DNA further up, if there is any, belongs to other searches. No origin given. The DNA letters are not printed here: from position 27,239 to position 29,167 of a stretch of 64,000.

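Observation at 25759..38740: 13-gene operon coupling MDH-fumarase to HdrABC/MvhD/FlxABC and a soluble FrdAB plus an AAE exporter: candidate Flx-Hdr-dependent (electron-bifurcating?) fumarate reductase module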

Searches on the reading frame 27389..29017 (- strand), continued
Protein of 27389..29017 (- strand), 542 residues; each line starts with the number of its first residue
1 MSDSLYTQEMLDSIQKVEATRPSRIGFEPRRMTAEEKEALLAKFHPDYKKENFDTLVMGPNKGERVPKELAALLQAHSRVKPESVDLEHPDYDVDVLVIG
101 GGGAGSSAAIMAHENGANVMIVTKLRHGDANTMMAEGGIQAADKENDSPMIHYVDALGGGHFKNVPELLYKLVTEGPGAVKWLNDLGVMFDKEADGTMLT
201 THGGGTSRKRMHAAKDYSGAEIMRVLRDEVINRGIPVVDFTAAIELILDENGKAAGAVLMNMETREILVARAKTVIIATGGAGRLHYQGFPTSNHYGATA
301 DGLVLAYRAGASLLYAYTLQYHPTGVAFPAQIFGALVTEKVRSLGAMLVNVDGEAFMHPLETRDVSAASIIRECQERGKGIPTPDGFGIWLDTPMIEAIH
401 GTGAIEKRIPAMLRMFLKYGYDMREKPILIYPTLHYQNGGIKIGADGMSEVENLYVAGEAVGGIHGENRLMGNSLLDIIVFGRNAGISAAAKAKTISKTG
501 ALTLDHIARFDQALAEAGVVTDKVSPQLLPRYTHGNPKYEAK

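Call 56: list_cluster_members(proteins=[window:27389-29017:-, window:29031-29705:-, window:36272-37636:-, window:26100-27368:-, window:25759-26079:-, window:9234-10328:+, window:51359-52303:-, window:32597-33043:-])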
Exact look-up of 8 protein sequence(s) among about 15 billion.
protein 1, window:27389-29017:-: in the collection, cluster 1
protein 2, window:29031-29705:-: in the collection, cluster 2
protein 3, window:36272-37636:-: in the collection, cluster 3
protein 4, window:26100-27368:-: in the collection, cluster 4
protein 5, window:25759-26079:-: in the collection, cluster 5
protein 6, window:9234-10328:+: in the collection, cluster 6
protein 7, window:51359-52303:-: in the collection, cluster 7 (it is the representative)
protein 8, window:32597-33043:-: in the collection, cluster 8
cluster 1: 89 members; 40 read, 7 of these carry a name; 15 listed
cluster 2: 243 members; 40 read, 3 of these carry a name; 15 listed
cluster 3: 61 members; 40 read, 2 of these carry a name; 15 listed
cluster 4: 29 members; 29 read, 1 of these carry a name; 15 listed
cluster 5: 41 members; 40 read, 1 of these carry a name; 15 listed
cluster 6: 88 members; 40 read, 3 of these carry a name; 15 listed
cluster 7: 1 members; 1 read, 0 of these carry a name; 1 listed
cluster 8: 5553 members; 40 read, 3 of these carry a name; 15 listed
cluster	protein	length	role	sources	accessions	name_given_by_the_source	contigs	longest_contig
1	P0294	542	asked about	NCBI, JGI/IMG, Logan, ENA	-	hypothetical protein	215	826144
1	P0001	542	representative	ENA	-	-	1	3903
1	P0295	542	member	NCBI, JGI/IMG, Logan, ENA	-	hypothetical protein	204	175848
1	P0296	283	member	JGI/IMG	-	succinate dehydrogenase / fumarate reductase flavoprotein subunit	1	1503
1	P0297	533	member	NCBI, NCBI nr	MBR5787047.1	MAG: FAD-binding protein [Clostridia bacterium] | FAD-binding protein [Clostridia bacterium]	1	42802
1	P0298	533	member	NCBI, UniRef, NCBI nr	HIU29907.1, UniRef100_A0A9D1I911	MAG TPA: FAD-binding protein [Candidatus Egerieisoma faecipullorum] | FAD-binding protein n=1 Tax=Candidatus Egerieisoma faecipullorum TaxID=2840963 ... | FAD-binding protein [Candidatus Egerieisoma faecipullorum]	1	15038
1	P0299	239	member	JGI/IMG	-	hypothetical protein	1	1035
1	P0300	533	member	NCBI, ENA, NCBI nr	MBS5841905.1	MAG: FAD-binding protein [Clostridiales bacterium] | FAD-binding protein [Clostridiales bacterium]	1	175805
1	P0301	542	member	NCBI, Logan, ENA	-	-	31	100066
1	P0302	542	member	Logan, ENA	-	-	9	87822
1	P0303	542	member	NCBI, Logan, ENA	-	-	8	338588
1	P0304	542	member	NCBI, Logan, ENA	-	-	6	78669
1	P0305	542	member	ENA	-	-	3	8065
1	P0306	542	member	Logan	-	-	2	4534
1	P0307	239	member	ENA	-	-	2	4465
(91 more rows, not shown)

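Call 58: find_encoding_contigs(protein=P0126, flank=8000, max_places=1)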
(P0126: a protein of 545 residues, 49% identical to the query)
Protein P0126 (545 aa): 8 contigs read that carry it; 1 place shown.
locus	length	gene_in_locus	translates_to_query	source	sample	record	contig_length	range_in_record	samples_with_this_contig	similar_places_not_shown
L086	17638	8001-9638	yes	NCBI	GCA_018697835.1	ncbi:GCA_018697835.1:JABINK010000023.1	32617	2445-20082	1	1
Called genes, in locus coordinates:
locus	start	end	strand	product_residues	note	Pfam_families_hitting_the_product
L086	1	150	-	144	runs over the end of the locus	PF02635:DsrE (weak)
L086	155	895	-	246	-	-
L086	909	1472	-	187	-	PF04542:Sigma70_r2, PF08281:Sigma70_r4_2, PF04545:Sigma70_r4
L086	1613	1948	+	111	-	PF11743:DUF3301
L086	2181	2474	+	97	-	PF00581:Rhodanese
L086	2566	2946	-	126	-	PF02261:Asp_decarbox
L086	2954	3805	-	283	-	PF02569:Pantoate_ligase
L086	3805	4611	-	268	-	PF02548:Pantoate_transf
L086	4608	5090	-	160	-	PF01288:HPPK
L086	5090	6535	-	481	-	PF01743:PolyA_pol, PF12627:PolyA_pol_RNAbd, PF12626:PolyA_pol_arg_C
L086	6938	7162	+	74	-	-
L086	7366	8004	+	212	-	PF13510:Fer2_4 (weak), PF12838:Fer4_7 (faint), PF13183:Fer4_8 (faint), PF13534:Fer4_17 (faint), PF13746:Fer4_18 (faint), PF13187:Fer4_9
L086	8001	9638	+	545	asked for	PF00890:FAD_binding_2, PF01134:GIDA (faint), PF01266:DAO, PF03486:HI0933_like (weak), PF07992:Pyr_redox_2 (faint), PF12831:FAD_oxidored (faint)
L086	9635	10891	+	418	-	PF01512:Complex1_51K, PF10531:SLBB (weak), PF22461:SLBB_2 (weak), PF10589:NADH_4Fe-4S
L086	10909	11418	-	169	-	-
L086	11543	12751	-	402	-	PF05977:MFS_3, PF07690:MFS_1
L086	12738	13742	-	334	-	PF00501:AMP-binding, PF13193:AMP-binding_C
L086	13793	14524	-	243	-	PF01209:Ubie_methyltran, PF13489:Methyltransf_23, PF13649:Methyltransf_25, PF13847:Methyltransf_31, PF08241:Methyltransf_11, PF08242:Methyltransf_12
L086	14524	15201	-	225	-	PF01322:Cytochrom_C_2 (faint)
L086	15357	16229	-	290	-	PF01040:UbiA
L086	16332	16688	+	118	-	-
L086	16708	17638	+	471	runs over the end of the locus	PF01297:ZnuA, PF02630:SCO1-SenC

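Call 59: find_encoding_contigs(protein=P0122, flank=8000, max_places=1)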
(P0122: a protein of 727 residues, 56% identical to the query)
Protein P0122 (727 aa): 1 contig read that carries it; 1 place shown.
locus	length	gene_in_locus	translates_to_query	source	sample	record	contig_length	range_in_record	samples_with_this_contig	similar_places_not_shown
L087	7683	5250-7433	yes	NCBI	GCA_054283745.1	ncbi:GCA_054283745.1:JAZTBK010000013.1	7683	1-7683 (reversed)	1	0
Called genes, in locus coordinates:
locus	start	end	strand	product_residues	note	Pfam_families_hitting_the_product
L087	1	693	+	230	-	?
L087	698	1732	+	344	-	PF04389:Peptidase_M28 (faint), PF05343:Peptidase_M42, PF01546:Peptidase_M20 (weak)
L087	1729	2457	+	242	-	PF00583:Acetyltransf_1, PF12746:GNAT_acetyltran (weak), PF13508:Acetyltransf_7 (weak), PF08445:FR47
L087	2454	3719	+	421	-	PF06838:Met_gamma_lyase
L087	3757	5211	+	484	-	PF01943:Polysacc_synt, PF13440:Polysacc_synt_3, PF03023:MurJ (weak)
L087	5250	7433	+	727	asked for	PF13183:Fer4_8 (faint), PF12838:Fer4_7 (weak), PF13187:Fer4_9 (weak), PF00890:FAD_binding_2, PF01266:DAO, PF03486:HI0933_like, PF07992:Pyr_redox_2, PF12831:FAD_oxidored (faint)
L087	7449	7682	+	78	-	?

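Call 60: find_encoding_contigs(protein=P0136, flank=6000, max_places=1)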
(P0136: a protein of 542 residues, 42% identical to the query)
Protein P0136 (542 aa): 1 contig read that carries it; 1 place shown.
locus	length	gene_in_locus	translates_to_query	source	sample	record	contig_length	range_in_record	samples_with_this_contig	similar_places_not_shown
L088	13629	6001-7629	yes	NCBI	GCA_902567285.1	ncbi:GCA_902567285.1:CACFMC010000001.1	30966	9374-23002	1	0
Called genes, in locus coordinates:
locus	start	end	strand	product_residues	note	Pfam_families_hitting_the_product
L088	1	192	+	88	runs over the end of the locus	-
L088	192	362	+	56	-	-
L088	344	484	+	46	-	-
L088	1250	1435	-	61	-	-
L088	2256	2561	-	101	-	-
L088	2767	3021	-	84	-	-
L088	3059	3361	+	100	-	-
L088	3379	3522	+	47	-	-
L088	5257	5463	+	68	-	-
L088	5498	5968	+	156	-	PF00583:Acetyltransf_1, PF13673:Acetyltransf_10, PF13508:Acetyltransf_7, PF08445:FR47 (weak)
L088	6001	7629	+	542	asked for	PF03486:HI0933_like, PF07992:Pyr_redox_2 (faint), PF00890:FAD_binding_2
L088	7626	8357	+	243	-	PF00111:Fer2 (weak), PF13510:Fer2_4 (weak), PF13183:Fer4_8 (faint), PF13187:Fer4_9, PF12838:Fer4_7 (weak)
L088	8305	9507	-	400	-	-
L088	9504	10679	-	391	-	-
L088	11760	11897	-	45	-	-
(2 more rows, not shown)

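Call 61: find_encoding_contigs(protein=P0152, flank=8000, max_places=1)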
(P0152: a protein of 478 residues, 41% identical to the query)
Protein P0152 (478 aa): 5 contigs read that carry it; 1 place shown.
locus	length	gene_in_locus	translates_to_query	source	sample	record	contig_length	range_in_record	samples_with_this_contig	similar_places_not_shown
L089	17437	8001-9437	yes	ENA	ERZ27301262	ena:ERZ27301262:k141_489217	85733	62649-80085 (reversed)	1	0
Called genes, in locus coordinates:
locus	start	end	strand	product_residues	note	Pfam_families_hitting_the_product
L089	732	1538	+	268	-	PF12724:Flavodoxin_5 (weak), PF13237:Fer4_10 (faint), PF00037:Fer4 (faint), PF12838:Fer4_7 (faint), PF13187:Fer4_9 (faint)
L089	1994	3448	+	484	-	PF00199:Catalase, PF06628:Catalase-rel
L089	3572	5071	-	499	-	PF00890:FAD_binding_2 (weak), PF01266:DAO (weak), PF01593:Amino_oxidase, PF07992:Pyr_redox_2 (faint), PF12831:FAD_oxidored (faint), PF13450:NAD_binding_8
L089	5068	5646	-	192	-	-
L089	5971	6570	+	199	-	PF00440:TetR_N (weak)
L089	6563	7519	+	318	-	-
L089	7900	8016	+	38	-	-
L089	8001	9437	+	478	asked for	PF00890:FAD_binding_2, PF01266:DAO (faint), PF03486:HI0933_like (weak), PF07992:Pyr_redox_2 (faint), PF12831:FAD_oxidored (weak)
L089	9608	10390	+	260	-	-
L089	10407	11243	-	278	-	PF01040:UbiA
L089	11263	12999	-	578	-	PF00342:PGI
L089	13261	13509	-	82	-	-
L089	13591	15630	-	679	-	PF13086:AAA_11 (weak), PF13191:AAA_16 (weak), PF13245:AAA_19, PF13604:AAA_30, PF18335:SH3_13 (weak), PF01443:Viral_helicase1 (weak), PF13538:UvrD_C_2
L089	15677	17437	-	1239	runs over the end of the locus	PF00580:UvrD-helicase, PF13245:AAA_19, PF13361:UvrD_C, PF13538:UvrD_C_2 (faint), PF12705:PDDEXK_1 (weak)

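Call 62: find_encoding_contigs(protein=P0121, flank=8000, max_places=1)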
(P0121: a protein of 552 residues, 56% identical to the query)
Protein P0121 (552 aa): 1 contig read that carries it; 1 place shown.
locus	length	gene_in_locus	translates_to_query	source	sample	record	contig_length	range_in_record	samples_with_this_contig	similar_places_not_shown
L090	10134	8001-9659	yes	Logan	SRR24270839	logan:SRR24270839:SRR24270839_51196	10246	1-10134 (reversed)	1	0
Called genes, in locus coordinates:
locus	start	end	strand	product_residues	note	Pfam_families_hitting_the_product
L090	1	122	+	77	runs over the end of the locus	?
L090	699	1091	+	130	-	PF00037:Fer4 (faint), PF12837:Fer4_6 (faint), PF12838:Fer4_7, PF13187:Fer4_9 (weak), PF13484:Fer4_16 (faint)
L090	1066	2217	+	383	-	PF01855:POR_N, PF02780:Transketolase_C (weak), PF17147:PFOR_II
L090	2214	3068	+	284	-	PF02775:TPP_enzyme_C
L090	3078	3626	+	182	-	PF01558:POR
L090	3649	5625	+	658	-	PF00890:FAD_binding_2 (weak), PF12831:FAD_oxidored (weak), PF13450:NAD_binding_8 (weak), PF00037:Fer4 (weak), PF12838:Fer4_7 (weak), PF00037:Fer4, PF12837:Fer4_6 (weak), PF14697:Fer4_21, +6 more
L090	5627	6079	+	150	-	PF02662:FlpD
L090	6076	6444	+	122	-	PF13183:Fer4_8 (weak), PF13187:Fer4_9 (weak), PF13534:Fer4_17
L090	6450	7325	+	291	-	PF02754:CCG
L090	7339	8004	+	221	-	PF13183:Fer4_8 (faint), PF13534:Fer4_17 (faint), PF13187:Fer4_9, PF13237:Fer4_10 (weak), PF12838:Fer4_7 (weak)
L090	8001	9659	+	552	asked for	PF00890:FAD_binding_2, PF03486:HI0933_like (faint), PF07992:Pyr_redox_2 (faint)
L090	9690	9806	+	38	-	-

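Call 64: predict_structure(alignment_id=A1)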
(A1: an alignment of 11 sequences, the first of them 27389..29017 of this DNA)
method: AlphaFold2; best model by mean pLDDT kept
length: 542 residues; sequences in the alignment: 11
mean_pLDDT: 87.9   pTM: 0.89
mean pLDDT of the five models: 87.9, 87.8, 87.8, 87.1, 86.6
residues with pLDDT >= 90: 325; 70-90: 174; 50-70: 27; < 50: 16
segments of 3 or more residues with pLDDT < 50: 1-3, 204-206, 533-542
pLDDT, mean of each block of 10 residues (from residue 1): 69 95 88 91 90 93 93 94 94 98 97 98 94 83 75 77 83 90 92 76 57 80 96 97 97 98 95 96 85 87 96 89 89 82 88 88 88 95 89 94 89 88 93 86 93 95 61 82 97 94 96 92 89 46 29
secondary structure, 60 per line:
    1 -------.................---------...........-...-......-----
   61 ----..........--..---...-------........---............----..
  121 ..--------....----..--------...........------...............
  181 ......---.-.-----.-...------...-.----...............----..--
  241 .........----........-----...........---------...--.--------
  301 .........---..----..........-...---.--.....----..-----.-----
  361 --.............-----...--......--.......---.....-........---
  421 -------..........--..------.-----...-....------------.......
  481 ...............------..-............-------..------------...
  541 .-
elements in order: H8-24 H34-44 E53-55 E65-67 H68-74 E92-99 H103-114 E119-122 H131-134 H149-159 H166-186 E200-202 E209-211 H218-232 E241-249 E254-261 E267-277 H301-309 E319-328 H339-343 H363-375 E381-383 E386-391 H394-400 H404-408 H410-417 E428-437 E454-456 H458-461 H474-495 H505-516 H538-541

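Call 66: fold_search(model_id=the predicted structure, library=pdb)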
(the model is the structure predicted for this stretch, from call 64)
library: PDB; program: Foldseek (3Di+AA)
matches with E <= 10: 1968; with E <= 0.001: 1313
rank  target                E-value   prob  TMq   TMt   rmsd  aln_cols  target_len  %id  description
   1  7d6x_A                2.9e-33  1.00  0.68  0.62   4.6       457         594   35  Mycobacterium smegmatis Sdh1 complex in the apo form (released 2021-04-07)
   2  1kf6_A                7.5e-33  1.00  0.69  0.65   4.1       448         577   29  E. coli Quinol-Fumarate Reductase with Bound Inhibitor HQNO (released 2002-03-13)
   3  7d6v_A                1.8e-32  1.00  0.67  0.61   3.9       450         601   35  Mycobacterium smegmatis Sdh1 in complex with UQ1 (released 2021-04-07)
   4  5vpn_E                5.8e-32  1.00  0.69  0.64   3.8       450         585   29  E. coli Quinol fumarate reductase FrdA E245Q mutation (released 2017-06-21)
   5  5vpn_A                1.3e-31  1.00  0.70  0.66   3.6       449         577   28  E. coli Quinol fumarate reductase FrdA E245Q mutation (released 2017-06-21)
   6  1ksu_A                2.6e-31  1.00  0.61  0.59   7.3       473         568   28  Crystal Structure of His505Tyr Mutant Flavocytochrome c3 from Shewanella frigidimarina (released 2002-08-14)
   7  1jrz_A                3.0e-31  1.00  0.61  0.58   7.3       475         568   28  Crystal structure of Arg402Tyr mutant flavocytochrome c3 from Shewanella frigidimarina (released 2001-11-02)
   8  1e39                  3.4e-31  1.00  0.61  0.59   7.3       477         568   28  Flavocytochrome C3 from Shewanella frigidimarina histidine 365 mutated to alanine (released 2000-09-18)
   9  1d4c_B                3.6e-31  1.00  0.62  0.60  11.7       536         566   27  CRYSTAL STRUCTURE OF THE UNCOMPLEXED FORM OF THE FLAVOCYTOCHROME C FUMARATE REDUCTASE OF SHEWANELLA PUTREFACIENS STRAI (released 1999-12-01)
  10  1m64_A                4.5e-31  1.00  0.60  0.58   7.4       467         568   29  Crystal structure of Q363F mutant flavocytochrome c3 (released 2002-11-06)
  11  1d4c_A                7.3e-31  1.00  0.60  0.57  16.7       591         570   25  CRYSTAL STRUCTURE OF THE UNCOMPLEXED FORM OF THE FLAVOCYTOCHROME C FUMARATE REDUCTASE OF SHEWANELLA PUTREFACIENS STRAI (released 1999-12-01)
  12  6awf_A                1.1e-30  1.00  0.67  0.64   3.9       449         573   28  Escherichia coli quinol:fumarate reductase crystallized without dicarboxylate (released 2017-12-06)
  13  1kss                  1.6e-30  1.00  0.61  0.59  10.7       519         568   27  Crystal Structure of His505Ala Mutant Flavocytochrome c3 from Shewanella frigidimarina (released 2002-08-14)
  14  1lj1_A                1.9e-30  1.00  0.61  0.59   4.9       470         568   28  Crystal structure of Q363F/R402A mutant flavocytochrome c3 (released 2002-11-06)
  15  1qo8_A                2.0e-30  1.00  0.62  0.59  11.4       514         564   26  The structure of the open conformation of a flavocytochrome c3 fumarate reductase (released 2000-11-02)
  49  1nek_A                4.3e-27  1.00  0.68  0.63   3.8       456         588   30  Complex II (Succinate Dehydrogenase) From E. Coli with ubiquinone bound (released 2003-02-25)
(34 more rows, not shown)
